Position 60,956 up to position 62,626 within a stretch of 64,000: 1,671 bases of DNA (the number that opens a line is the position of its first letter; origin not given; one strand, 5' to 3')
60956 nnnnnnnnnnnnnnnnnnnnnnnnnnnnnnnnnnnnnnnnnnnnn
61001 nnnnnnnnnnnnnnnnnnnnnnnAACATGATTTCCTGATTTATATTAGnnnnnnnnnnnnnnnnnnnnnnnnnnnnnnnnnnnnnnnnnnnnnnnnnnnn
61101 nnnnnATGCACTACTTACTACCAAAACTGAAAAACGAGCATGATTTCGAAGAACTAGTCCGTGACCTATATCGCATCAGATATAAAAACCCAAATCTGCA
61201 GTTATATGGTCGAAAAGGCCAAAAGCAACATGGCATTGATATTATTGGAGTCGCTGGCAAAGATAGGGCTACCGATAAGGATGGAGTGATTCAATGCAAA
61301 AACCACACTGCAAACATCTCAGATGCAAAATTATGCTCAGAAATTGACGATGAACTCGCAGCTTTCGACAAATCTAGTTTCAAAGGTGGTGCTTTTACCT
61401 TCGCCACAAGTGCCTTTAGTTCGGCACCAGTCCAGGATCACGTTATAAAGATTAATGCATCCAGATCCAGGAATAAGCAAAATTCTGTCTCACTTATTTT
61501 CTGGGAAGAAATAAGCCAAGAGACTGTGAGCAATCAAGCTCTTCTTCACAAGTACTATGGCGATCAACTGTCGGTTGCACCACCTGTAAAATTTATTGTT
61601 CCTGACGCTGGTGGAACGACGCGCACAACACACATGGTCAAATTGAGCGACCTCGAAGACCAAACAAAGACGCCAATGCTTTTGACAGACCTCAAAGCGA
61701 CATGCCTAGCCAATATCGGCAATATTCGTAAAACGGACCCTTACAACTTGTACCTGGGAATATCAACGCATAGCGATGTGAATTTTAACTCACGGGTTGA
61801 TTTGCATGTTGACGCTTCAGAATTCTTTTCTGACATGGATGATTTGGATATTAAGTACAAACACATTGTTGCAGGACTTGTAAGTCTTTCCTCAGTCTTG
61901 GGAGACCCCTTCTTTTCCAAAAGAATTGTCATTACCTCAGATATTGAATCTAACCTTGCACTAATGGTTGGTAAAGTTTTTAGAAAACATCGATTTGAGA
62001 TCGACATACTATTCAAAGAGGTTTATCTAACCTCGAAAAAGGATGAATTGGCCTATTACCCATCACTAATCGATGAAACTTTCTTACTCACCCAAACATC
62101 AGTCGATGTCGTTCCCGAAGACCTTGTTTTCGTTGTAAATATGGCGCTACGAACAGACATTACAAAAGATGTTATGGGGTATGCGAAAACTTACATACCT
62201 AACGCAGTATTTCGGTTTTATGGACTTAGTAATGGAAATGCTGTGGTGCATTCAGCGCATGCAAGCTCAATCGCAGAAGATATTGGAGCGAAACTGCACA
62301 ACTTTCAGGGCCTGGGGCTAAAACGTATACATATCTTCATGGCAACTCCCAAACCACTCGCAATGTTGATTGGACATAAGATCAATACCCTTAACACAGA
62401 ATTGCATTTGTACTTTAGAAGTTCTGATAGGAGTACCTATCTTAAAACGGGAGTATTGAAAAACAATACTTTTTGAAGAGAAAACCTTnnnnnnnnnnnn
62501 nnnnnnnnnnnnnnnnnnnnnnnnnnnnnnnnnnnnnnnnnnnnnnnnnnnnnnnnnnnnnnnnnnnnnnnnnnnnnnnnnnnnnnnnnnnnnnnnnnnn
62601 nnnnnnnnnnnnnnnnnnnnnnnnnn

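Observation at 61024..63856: Two-gene CBASS-like module: Mrr-nuclease-(SAVED?) effector followed by a CD-NTase, at the edge of the element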

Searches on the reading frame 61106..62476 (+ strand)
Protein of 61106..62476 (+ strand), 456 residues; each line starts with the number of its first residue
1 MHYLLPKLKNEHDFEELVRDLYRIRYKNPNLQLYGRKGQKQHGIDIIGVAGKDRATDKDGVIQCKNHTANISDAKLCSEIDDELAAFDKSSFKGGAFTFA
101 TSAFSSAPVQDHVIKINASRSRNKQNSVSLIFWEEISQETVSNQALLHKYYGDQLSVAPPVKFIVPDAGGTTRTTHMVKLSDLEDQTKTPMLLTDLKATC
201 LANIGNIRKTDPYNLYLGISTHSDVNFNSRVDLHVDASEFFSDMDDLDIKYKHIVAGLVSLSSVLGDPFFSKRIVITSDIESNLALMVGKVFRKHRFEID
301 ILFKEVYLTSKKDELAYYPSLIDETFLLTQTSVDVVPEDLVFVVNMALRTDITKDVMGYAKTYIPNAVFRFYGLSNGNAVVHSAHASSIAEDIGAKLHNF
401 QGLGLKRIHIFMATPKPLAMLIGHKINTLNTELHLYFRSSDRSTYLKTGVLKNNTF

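Call 3: search_protein_families(library=pfam, proteins=[window:61106-62476:+], max_evalue=1)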
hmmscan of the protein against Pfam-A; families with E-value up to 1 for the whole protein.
window:61106-62476:+ (456 aa): 2 families
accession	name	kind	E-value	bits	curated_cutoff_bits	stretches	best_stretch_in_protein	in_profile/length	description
PF18145.6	SAVED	-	3.8e-09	37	26.2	1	338-445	77-184/190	SMODS-associated and fused to various effectors sensor domain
PF04471.18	Mrr_cat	-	0.00027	21.5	21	1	11-73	6-63/115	Restriction endonuclease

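Call 4: search_protein_families(library=padloc, proteins=[window:61106-62476:+], max_evalue=1)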
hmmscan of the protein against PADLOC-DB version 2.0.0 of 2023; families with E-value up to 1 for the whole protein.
window:61106-62476:+ (456 aa): 18 families
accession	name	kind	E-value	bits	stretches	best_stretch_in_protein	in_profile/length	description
PDLC02012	SAVED5--SAVED_TIR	-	6.5e-15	53.1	1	218-448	172-387/404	-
PDLC00741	Effector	-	4e-08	30.2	1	338-431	374-468/489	Endonuclease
PDLC02004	SAVED3--SAVED_PDDEXK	-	4.2e-08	30.7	1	328-431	361-468/490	-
PDLC02005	SAVED3--SAVED_PDDEXK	-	5.9e-08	29.6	1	272-431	309-463/483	-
PDLC00737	Effector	-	1e-07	29.3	1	341-431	388-483/506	Endonuclease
PDLC00752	Effector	-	2.6e-07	27.8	1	324-436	374-488/508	Endonuclease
PDLC00728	Effector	-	3.5e-06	24.2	1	378-439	334-396/432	TIR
PDLC00748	Effector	-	6e-06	23.1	1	213-449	242-471/473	Endonuclease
PDLC03852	LmuA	-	2.8e-05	22.2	1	10-126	19-135/336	-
PDLC00750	Effector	-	0.00012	19.1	1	250-436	272-450/465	Endonuclease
PDLC02006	SAVED3--SAVED_PDDEXK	-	0.00077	16.4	1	272-436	294-449/463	-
PDLC02009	SAVED4--SAVED_LON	-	0.0037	14.3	1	338-430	354-445/470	-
PDLC00746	Effector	-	0.0079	13.3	1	404-437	339-373/389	Endonuclease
PDLC02000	Effector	-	0.016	12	1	323-436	386-499/524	SAVED1--SAVED_HNH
PDLC02011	SAVED4--SAVED_TM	-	0.02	12.4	1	386-453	208-272/278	-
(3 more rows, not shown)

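Call 5: search_protein_families(library=ncbifam, proteins=[window:61106-62476:+], max_evalue=1)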
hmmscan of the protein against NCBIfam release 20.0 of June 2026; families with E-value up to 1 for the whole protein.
window:61106-62476:+ (456 aa): 1 family
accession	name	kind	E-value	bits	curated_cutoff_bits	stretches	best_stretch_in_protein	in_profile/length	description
NF033611.0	SAVED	domain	2.2e-13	50.3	33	1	201-448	9-256/261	SAVED domain-containing protein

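Call 14: find_homologous_proteins(query=window:61106-62476:+)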
Query window:61106-62476:+ (456 aa): 15 proteins with E <= 0.001 among 4348 candidates.
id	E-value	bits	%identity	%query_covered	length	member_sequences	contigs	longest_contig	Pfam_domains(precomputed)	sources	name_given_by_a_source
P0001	0.0e+0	1021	100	100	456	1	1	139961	PF18145.7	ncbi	-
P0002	3.4e-175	601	60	100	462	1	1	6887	PF18145.7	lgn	-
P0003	9.4e-170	583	57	100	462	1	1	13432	PF18145.7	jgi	jgi:hypothetical protein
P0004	1.8e-162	559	57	100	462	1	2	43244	PF18145.7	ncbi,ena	-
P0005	2.0e-159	549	55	100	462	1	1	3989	PF18145.7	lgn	-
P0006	9.1e-151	521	52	100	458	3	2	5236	PF18145.7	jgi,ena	-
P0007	1.7e-150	520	51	100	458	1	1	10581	PF18145.7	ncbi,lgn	-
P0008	1.1e-148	514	51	100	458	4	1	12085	PF18145.7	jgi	jgi:hypothetical protein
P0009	2.2e-148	513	52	100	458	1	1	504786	PF18145.7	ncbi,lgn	-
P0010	2.2e-146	506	50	100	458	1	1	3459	PF18145.7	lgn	-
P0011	3.9e-144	499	51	100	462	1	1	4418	PF18145.7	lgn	-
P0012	1.8e-120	421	47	100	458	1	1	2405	-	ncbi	-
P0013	2.7e-117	411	46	100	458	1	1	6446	PF18145.7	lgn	-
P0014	5.5e-114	400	44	100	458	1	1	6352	PF18145.7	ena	-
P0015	1.8e-6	45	27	37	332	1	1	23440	-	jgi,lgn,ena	-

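Call 15: find_encoding_contigs(protein=P0001, flank=10000, max_places=4)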
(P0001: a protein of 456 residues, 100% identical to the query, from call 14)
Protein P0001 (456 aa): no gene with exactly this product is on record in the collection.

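Call 16: find_encoding_contigs(protein=P0004, flank=8000, max_places=3)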
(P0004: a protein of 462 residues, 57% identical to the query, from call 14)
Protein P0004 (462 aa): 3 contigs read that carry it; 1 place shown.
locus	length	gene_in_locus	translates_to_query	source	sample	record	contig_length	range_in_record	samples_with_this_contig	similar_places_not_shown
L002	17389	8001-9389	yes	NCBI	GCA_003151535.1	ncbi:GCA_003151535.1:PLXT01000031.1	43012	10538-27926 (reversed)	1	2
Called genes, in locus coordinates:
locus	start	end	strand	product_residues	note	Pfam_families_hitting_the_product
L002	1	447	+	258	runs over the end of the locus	-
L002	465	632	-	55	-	-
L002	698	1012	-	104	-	PF11171:DUF2958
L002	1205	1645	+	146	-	-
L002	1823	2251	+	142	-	-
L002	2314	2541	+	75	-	-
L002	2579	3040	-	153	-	PF00583:Acetyltransf_1, PF13673:Acetyltransf_10, PF13508:Acetyltransf_7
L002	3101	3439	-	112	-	-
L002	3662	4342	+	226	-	PF02586:SRAP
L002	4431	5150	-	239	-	-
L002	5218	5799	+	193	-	-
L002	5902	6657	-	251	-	PF24644:DUF7638 (weak)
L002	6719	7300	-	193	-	PF01661:Macro (weak)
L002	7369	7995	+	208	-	PF01726:LexA_DNA_bind, PF00717:Peptidase_S24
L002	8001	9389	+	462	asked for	PF18145:SAVED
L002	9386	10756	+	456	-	PF18144:SMODS, PF18134:AGS_C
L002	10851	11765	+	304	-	PF00145:DNA_methylase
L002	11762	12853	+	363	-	PF09561:RE_HpaII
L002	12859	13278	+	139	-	-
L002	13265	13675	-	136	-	PF03852:Vsr, PF18741:MTES_1575 (weak)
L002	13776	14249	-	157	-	PF14367:DUF4411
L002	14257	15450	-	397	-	PF06114:Peptidase_M78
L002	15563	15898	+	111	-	PF04956:TrbC, PF18895:T4SS_pilin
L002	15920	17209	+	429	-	PF18895:T4SS_pilin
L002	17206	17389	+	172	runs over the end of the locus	-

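Call 17: find_encoding_contigs(protein=P0009, flank=8000, max_places=3)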
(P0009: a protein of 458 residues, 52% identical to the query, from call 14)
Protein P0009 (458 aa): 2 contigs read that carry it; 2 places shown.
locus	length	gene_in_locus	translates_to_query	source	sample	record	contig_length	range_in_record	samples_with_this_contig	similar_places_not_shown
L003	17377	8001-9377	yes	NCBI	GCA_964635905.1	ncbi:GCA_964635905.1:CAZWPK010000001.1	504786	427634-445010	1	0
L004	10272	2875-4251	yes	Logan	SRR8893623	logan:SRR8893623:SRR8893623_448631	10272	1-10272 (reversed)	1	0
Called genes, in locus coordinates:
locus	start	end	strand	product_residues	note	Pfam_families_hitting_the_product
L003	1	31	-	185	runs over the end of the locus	-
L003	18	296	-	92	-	-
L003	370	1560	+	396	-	PF07690:MFS_1, PF12832:MFS_1_like, PF13386:DsbD_2 (weak)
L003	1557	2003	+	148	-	PF13302:Acetyltransf_3 (weak), PF00583:Acetyltransf_1, PF13673:Acetyltransf_10 (weak), PF13508:Acetyltransf_7, PF08445:FR47 (weak)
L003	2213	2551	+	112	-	PF04956:TrbC, PF18895:T4SS_pilin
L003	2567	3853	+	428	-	PF18895:T4SS_pilin (weak)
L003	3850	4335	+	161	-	-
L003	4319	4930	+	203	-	PF26593:TraC-like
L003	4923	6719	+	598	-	PF01935:DUF87, PF12846:AAA_10, PF19044:P-loop_TraG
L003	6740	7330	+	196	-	PF01551:Peptidase_M23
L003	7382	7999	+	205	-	PF01726:LexA_DNA_bind, PF00717:Peptidase_S24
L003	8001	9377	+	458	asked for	PF18145:SAVED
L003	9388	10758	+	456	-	PF18144:SMODS, PF18134:AGS_C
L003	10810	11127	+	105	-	-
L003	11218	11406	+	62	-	PF12844:HTH_19 (weak), PF13560:HTH_31 (weak), PF01381:HTH_3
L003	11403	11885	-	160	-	PF13091:PLDc_2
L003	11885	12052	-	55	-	-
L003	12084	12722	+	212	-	-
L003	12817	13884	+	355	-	PF04055:Radical_SAM (faint)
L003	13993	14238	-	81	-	-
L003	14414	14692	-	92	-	-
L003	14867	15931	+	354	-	PF00152:tRNA-synt_2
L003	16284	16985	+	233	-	-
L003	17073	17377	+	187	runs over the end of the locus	PF08207:EFP_N, PF01132:EFP, PF09285:Elong-fact-P_C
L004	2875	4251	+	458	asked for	PF18145:SAVED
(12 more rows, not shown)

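Call 19: find_encoding_contigs(protein=P0003, flank=8000, max_places=2)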
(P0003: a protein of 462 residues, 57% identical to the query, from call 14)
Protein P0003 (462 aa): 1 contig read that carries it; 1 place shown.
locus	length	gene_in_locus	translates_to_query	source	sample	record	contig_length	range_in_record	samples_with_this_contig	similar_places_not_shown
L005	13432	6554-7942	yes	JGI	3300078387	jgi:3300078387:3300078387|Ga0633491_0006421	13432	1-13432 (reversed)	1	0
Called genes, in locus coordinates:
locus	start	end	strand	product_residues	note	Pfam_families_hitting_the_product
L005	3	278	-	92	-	?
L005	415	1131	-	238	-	-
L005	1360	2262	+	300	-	-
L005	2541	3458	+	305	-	PF13814:Replic_Relax (weak)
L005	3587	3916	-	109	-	PF11171:DUF2958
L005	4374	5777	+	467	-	PF01548:DEDD_Tnp_IS110, PF02371:Transposase_20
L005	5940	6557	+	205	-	PF01726:LexA_DNA_bind, PF00717:Peptidase_S24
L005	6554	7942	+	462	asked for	PF18145:SAVED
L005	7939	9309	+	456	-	PF18144:SMODS, PF18134:AGS_C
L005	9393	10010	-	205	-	-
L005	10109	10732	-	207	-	PF18899:DUF5655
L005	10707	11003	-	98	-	-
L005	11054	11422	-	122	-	-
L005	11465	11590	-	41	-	-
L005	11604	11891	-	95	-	PF13031:DUF3892 (weak)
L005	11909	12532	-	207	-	-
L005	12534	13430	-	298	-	?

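Call 20: find_encoding_contigs(protein=P0008, flank=8000, max_places=2)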
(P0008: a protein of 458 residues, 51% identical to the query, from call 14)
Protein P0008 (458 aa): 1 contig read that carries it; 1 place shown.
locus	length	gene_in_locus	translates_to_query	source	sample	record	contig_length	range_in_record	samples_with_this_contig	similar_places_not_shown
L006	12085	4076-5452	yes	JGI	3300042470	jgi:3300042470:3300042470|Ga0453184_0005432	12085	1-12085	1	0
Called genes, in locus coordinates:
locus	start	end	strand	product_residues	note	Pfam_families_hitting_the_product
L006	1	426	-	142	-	?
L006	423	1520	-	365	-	PF21407:SduA_N, PF14082:SduA_C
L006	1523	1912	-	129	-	PF00903:Glyoxalase, PF12681:Glyoxalase_2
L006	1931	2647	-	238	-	PF10230:LIDHydrolase (weak), PF00561:Abhydrolase_1, PF12697:Abhydrolase_6, PF06821:Ser_hydrolase (faint)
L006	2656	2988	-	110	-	PF18899:DUF5655 (weak), PF08818:DUF1801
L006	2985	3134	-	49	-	-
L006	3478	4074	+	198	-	PF01726:LexA_DNA_bind, PF00717:Peptidase_S24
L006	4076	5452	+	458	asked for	PF18145:SAVED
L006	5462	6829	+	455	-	PF18144:SMODS, PF18134:AGS_C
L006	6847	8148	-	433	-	-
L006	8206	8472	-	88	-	-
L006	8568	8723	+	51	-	-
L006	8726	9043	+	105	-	-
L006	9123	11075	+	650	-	PF01637:ATPase_2 (weak), PF13191:AAA_16 (weak), PF20720:nSTAND3 (weak), PF00158:Sigma54_activat (weak), PF00004:AAA, PF07724:AAA_2, PF07728:AAA_5, PF10431:ClpB_D2-small, +14 more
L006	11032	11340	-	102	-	-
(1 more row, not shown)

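Call 21: find_encoding_contigs(protein=P0014, flank=8000, max_places=2)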
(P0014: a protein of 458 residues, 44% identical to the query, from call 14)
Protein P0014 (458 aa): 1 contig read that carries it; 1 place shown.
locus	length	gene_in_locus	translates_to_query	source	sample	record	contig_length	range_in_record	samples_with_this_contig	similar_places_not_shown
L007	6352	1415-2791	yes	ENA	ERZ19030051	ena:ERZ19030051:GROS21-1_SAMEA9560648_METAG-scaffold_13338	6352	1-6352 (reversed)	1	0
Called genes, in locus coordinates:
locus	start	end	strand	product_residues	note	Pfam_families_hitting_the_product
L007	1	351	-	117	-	?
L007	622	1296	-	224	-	-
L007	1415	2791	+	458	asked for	PF18145:SAVED (weak)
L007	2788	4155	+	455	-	PF18144:SMODS, PF18134:AGS_C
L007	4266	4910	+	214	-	PF00300:His_Phos_1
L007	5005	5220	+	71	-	-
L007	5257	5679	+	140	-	-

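Call 41: predict_structure(alignment_id=A3)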
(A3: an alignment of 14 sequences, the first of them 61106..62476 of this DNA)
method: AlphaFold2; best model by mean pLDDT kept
length: 456 residues; sequences in the alignment: 14
mean_pLDDT: 80.7   pTM: 0.67
mean pLDDT of the five models: 80.7, 76.7, 76.5, 75.0, 64.2
residues with pLDDT >= 90: 110; 70-90: 265; 50-70: 59; < 50: 22
segments of 3 or more residues with pLDDT < 50: 37-44, 206-210, 330-332, 454-456
pLDDT, mean of each block of 10 residues (from residue 1): 76 86 74 57 61 76 86 94 89 88 93 95 91 92 83 76 53 78 87 89 59 79 67 84 83 91 89 84 89 88 73 72 70 68 86 85 80 84 85 88 83 90 82 83 80 50
secondary structure, 60 per line:
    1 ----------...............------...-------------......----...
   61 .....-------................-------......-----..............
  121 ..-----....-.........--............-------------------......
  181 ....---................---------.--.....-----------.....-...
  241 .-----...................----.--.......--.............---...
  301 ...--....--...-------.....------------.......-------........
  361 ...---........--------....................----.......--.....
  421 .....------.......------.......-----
elements in order: H11-25 E32-34 E48-53 E58-65 H73-88 E96-101 H107-122 E128-131 H133-141 H144-155 E175-179 H180-184 H188-203 E216-220 E232-236 H238-241 H247-265 E273-279 H282-294 E298-303 E306-309 E322-326 E339-345 H353-363 E367-374 H383-402 E407-413 H416-425 E432-438 E445-451

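Call 43: search_solved_structures(query=A3, max_evalue=1)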
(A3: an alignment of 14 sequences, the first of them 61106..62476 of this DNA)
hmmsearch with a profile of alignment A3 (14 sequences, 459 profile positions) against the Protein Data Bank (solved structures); distinct sequences matched with E-value up to 1: 6.
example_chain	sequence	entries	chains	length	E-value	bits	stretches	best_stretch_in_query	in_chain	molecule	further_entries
6vm5_A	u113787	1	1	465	2.2e-07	33.4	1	223-434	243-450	SAVED domain-containing protein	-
6vm6_A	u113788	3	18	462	4.1e-06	29.2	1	225-436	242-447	SAVED domain-containing protein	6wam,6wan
8ysq_A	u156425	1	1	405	0.013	17.7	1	390-436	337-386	SAVED domain-containing protein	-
7yib_A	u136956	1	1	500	0.036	16.2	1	326-437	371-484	CD-NTase-associated protein 4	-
7yia_A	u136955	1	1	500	0.036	16.2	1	326-437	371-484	CD-NTase-associated protein 4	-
9r8s_A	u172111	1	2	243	0.25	13.5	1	337-439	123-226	SMODS-associated and fused to various effectors domain-containing protein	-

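Call 45: fold_search(model_id=the predicted structure, library=pdb)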
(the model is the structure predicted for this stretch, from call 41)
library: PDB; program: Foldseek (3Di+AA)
matches with E <= 10: 443; with E <= 0.001: 68
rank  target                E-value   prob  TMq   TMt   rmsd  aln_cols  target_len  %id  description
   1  6vm6_B                9.6e-14  1.00  0.41  0.43  23.8       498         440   13  Structure of Acinetobacter baumannii Cap4 SAVED/CARF-domain containing receptor with the cyclic trinucleotide 2'3'3'-c (released 2020-06-17)
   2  6vm6_A                9.6e-14  1.00  0.41  0.42  23.8       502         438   15  Structure of Acinetobacter baumannii Cap4 SAVED/CARF-domain containing receptor with the cyclic trinucleotide 2'3'3'-c (released 2020-06-17)
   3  6wam_F                2.9e-13  1.00  0.39  0.42  23.7       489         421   13  Structure of Acinetobacter baumannii Cap4 SAVED/CARF-domain containing receptor (released 2020-06-17)
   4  6wam_B                4.5e-13  1.00  0.42  0.43  23.7       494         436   14  Structure of Acinetobacter baumannii Cap4 SAVED/CARF-domain containing receptor (released 2020-06-17)
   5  6vm6_C                6.2e-13  1.00  0.42  0.44  24.0       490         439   15  Structure of Acinetobacter baumannii Cap4 SAVED/CARF-domain containing receptor with the cyclic trinucleotide 2'3'3'-c (released 2020-06-17)
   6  6wam_A                7.4e-13  1.00  0.43  0.44  23.9       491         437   13  Structure of Acinetobacter baumannii Cap4 SAVED/CARF-domain containing receptor (released 2020-06-17)
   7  6vm6_E                7.4e-13  1.00  0.41  0.43  23.6       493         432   13  Structure of Acinetobacter baumannii Cap4 SAVED/CARF-domain containing receptor with the cyclic trinucleotide 2'3'3'-c (released 2020-06-17)
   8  6vm5                  7.4e-13  1.00  0.37  0.40  23.3       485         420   14  Structure of Moraxella osloensis Cap4 SAVED/CARF-domain containing receptor (released 2020-06-17)
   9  6vm6_F                1.2e-12  1.00  0.41  0.42  24.1       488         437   14  Structure of Acinetobacter baumannii Cap4 SAVED/CARF-domain containing receptor with the cyclic trinucleotide 2'3'3'-c (released 2020-06-17)
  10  6wan_D                1.6e-12  1.00  0.41  0.42  23.9       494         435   14  Structure of Acinetobacter baumannii Cap4 SAVED/CARF-domain containing receptor with the cyclic trinucleotide 3'3'3'-c (released 2020-06-17)
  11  6wam_E                3.4e-12  1.00  0.39  0.42  23.2       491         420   15  Structure of Acinetobacter baumannii Cap4 SAVED/CARF-domain containing receptor (released 2020-06-17)
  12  7yib                  4.3e-12  1.00  0.39  0.36  23.7       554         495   13  Crystal structure of wild-type Cap4 SAVED domain-containing receptor from Enterobacter cloacae (released 2023-05-31)
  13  7yia                  2.9e-11  1.00  0.39  0.36  23.6       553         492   12  Crystal structure of K74A mutant of Cap4 SAVED domain-containing receptor from Enterobacter cloacae (released 2023-05-31)
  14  6wan_F                6.3e-11  1.00  0.37  0.40  23.8       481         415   12  Structure of Acinetobacter baumannii Cap4 SAVED/CARF-domain containing receptor with the cyclic trinucleotide 3'3'3'-c (released 2020-06-17)
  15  7qqk_A                1.9e-09  1.00  0.45  0.47  26.9       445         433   12  TIR-SAVED effector bound to cA3 (released 2022-06-15)
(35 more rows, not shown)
